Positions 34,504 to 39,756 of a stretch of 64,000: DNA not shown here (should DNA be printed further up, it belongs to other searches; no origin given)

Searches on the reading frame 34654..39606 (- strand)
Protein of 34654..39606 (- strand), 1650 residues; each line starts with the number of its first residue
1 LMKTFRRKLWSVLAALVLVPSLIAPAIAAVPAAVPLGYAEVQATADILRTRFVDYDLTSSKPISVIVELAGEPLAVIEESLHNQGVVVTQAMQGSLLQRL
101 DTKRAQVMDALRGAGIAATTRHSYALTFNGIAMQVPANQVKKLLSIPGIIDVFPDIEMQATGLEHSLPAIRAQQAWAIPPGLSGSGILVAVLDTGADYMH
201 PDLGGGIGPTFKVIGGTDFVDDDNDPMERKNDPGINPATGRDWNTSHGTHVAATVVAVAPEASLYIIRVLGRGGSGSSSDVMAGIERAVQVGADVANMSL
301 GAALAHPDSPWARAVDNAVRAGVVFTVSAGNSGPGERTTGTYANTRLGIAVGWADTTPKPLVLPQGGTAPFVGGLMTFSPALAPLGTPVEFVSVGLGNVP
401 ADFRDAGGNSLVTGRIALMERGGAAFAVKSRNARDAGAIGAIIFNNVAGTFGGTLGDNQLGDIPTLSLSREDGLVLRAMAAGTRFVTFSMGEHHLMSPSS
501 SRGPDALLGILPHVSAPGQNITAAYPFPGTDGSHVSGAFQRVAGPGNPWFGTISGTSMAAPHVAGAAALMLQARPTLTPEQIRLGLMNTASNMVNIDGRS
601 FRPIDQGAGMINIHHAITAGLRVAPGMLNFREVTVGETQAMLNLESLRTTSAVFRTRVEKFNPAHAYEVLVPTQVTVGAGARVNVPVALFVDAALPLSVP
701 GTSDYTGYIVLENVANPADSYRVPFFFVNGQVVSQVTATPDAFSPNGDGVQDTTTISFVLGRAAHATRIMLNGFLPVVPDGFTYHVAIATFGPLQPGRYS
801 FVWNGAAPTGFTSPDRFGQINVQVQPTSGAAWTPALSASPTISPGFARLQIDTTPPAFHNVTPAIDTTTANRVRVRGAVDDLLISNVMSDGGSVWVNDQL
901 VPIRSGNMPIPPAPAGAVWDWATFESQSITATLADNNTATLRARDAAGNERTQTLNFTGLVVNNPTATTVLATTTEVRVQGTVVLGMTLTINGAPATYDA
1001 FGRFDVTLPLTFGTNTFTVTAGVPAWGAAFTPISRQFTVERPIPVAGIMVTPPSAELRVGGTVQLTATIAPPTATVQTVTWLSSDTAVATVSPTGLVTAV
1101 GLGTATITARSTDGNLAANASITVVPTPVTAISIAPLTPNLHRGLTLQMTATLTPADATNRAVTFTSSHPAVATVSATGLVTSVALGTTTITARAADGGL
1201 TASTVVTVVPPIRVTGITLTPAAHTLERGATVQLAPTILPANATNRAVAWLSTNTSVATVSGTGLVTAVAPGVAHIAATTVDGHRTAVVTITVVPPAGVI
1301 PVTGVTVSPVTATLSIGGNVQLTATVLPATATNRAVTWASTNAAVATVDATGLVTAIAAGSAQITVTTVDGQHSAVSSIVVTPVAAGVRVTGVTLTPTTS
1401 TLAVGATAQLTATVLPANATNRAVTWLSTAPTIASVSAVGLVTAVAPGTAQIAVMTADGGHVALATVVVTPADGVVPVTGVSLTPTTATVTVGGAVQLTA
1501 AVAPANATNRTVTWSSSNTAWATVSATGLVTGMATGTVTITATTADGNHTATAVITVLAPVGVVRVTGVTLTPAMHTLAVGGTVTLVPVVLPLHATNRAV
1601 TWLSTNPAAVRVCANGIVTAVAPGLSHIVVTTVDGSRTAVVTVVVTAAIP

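Call 11: search_protein_families(library=pfam, proteins=[window:34654-39606:-], max_evalue=0.01)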
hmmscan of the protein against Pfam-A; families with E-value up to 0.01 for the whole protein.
window:34654-39606:- (1650 aa): 6 families
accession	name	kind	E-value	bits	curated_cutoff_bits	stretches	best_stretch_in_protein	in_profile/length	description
PF02368.24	Big_2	-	9.4e-124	404.1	22.8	7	1477-1553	1-77/79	Bacterial Ig-like domain (group 2)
PF00082.27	Peptidase_S8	-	3.9e-51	174.5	21.8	1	184-592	1-275/288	Subtilase family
PF22359.2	Big-like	-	6.1e-22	78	27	3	1162-1208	2-46/48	Bacterial Ig-like domain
PF02225.27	PA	-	3.9e-15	56.2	23.9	1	408-475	23-94/95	PA domain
PF05922.21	Inhibitor_I9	-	7.3e-05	23.8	21.2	1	115-159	36-80/82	Peptidase inhibitor I9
PF13927.12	Ig_3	-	0.0071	17.3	30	0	1482-1545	5-66/78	Immunoglobulin domain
